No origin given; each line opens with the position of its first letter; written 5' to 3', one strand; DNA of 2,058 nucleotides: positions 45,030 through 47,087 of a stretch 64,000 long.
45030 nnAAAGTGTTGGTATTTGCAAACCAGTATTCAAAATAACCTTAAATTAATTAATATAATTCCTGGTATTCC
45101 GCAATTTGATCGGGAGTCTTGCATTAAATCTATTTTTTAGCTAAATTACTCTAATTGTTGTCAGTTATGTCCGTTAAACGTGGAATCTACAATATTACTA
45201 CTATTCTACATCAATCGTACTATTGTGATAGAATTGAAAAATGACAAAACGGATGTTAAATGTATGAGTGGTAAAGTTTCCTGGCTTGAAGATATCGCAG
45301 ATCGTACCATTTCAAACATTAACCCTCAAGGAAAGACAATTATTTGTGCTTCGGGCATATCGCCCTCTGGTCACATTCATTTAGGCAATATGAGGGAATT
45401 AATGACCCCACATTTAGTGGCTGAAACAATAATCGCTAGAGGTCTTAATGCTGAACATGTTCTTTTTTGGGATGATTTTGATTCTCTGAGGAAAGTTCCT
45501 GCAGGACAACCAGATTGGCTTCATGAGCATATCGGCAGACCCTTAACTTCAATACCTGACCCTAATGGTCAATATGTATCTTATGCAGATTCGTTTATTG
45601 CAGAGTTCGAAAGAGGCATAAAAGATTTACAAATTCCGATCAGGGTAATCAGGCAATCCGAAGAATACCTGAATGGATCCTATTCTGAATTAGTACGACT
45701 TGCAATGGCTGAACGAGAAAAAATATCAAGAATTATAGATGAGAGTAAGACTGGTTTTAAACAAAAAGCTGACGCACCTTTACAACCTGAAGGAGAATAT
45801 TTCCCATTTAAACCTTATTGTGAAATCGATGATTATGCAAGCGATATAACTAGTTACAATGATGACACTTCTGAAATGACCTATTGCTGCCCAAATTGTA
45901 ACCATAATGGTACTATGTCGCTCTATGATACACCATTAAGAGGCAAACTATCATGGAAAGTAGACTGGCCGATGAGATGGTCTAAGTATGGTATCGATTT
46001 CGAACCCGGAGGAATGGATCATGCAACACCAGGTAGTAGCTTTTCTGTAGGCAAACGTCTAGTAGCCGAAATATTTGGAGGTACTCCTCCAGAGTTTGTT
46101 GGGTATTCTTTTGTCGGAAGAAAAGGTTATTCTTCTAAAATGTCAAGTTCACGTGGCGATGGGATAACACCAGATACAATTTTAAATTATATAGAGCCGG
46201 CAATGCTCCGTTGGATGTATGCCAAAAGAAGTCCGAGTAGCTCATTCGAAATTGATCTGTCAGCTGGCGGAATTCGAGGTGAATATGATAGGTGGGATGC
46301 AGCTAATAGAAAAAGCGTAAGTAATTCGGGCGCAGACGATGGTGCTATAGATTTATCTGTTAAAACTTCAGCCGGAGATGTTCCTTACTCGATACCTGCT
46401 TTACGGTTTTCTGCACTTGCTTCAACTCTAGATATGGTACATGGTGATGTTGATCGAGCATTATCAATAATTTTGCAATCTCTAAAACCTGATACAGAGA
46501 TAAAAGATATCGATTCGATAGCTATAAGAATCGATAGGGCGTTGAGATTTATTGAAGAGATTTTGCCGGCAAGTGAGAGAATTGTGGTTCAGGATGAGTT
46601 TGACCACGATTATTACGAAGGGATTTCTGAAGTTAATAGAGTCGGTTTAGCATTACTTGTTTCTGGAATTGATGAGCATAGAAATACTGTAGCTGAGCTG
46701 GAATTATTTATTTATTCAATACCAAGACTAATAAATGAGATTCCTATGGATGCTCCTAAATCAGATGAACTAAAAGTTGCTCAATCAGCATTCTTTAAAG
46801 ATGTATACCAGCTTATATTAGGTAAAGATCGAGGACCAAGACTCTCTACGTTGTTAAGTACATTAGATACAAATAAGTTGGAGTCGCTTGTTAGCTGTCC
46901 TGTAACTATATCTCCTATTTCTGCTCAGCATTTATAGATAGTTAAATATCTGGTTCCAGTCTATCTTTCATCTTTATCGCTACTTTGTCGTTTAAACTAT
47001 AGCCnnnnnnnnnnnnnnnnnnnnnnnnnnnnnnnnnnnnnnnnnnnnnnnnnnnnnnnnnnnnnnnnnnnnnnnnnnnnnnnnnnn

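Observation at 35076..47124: gatCAB split by an ~11.8-kb insertion bounded by a diverged ~130-bp direct repeat of the gatB 5' end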

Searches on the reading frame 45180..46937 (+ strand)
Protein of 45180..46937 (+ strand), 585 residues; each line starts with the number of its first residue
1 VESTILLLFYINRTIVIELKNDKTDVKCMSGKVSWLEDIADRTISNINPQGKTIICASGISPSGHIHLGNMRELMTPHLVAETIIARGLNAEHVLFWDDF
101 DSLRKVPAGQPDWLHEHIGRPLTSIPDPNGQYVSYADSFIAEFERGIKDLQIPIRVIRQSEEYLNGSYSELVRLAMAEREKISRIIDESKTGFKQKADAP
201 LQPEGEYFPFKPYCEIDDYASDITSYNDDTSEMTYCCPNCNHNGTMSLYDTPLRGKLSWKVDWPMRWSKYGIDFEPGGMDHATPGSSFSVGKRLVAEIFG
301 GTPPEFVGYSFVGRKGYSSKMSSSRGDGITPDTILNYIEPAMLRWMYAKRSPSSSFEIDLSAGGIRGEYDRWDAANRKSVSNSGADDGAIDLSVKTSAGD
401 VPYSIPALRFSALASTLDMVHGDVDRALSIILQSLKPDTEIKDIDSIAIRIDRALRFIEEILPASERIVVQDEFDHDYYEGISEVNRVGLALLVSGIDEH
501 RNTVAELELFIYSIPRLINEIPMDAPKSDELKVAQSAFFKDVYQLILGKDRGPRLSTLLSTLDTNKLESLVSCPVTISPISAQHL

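Call 9: search_protein_families(library=pfam, proteins=[window:45180-46937:+], max_evalue=0.01)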
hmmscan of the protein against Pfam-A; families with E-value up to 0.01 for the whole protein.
window:45180-46937:+ (585 aa): 1 family
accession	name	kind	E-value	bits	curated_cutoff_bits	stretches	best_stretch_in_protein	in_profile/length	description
PF01921.24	tRNA-synt_1f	-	7e-94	315.1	27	1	34-382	2-342/360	tRNA synthetases class I (K)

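Call 35: find_homologous_proteins(query=window:45261-46937:+, max_evalue=1e-60)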
Query window:45261-46937:+ (558 aa): 2516 proteins with E <= 1e-60 among 8000 candidates; the best 120 are listed.
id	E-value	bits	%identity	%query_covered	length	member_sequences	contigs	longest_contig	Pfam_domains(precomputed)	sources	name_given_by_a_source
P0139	0.0e+0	1273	100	100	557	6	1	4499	PF01921.25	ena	-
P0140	9.3e-137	475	43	97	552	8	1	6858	PF01921.25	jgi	jgi:lysyl-tRNA synthetase class 1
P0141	3.8e-136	473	43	97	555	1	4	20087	PF01921.25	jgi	jgi:lysyl-tRNA synthetase class 1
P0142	5.0e-136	473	42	97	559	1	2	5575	PF01921.25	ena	-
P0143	7.4e-136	472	44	97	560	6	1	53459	PF01921.25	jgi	jgi:lysyl-tRNA synthetase, class I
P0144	1.8e-135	471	43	97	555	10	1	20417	PF01921.25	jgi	jgi:lysyl-tRNA synthetase class 1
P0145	4.0e-133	463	43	97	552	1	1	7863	PF01921.25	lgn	-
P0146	2.8e-132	460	41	99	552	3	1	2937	PF01921.25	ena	-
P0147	5.2e-132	460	42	96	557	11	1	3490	PF01921.25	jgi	jgi:lysyl-tRNA synthetase class 1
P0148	4.0e-131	457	41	98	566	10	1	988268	PF01921.25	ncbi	-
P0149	7.6e-131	456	43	97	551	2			PF01921.25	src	-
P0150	9.9e-131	455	42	98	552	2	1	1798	PF01921.25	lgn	-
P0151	1.2e-130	455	41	97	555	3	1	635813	PF01921.25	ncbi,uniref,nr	ncbi:lysine--tRNA ligase [Streptomyces sp. ICBB 8177]|uniref:lysine--tRNA ligase n=1 Tax=Streptomyce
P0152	1.9e-130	454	42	97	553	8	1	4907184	PF01921.25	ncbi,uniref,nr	ncbi:lysine--tRNA ligase [Ktedonobacter robiniae]|uniref:Lysine--tRNA ligase n=1 Tax=Ktedonobacter r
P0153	2.5e-130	454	43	97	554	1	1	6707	PF01921.25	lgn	-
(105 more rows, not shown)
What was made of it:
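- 45264..46937 (+): Cargo 9: class I lysyl-tRNA synthetase (lysK), an orphan lineage. The longest ORF starts at 45180. Nothing between 100% and 44% identity in 5.8 billion proteins (call 35).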

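Call 37: search_protein_families(library=ncbifam, proteins=[window:45261-46937:+], max_evalue=0.001)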
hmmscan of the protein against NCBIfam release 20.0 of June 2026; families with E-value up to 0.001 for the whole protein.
window:45261-46937:+ (558 aa): 2 families
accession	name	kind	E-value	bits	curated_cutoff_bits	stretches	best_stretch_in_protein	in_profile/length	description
TIGR00467.1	lysS_arch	equivalog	3.9e-91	306.1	147.55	1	10-544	5-511/515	lysine--tRNA ligase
NF001968.0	PRK00750.1-2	equivalog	1.2e-40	139.4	648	1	18-544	28-519/528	lysine--tRNA ligase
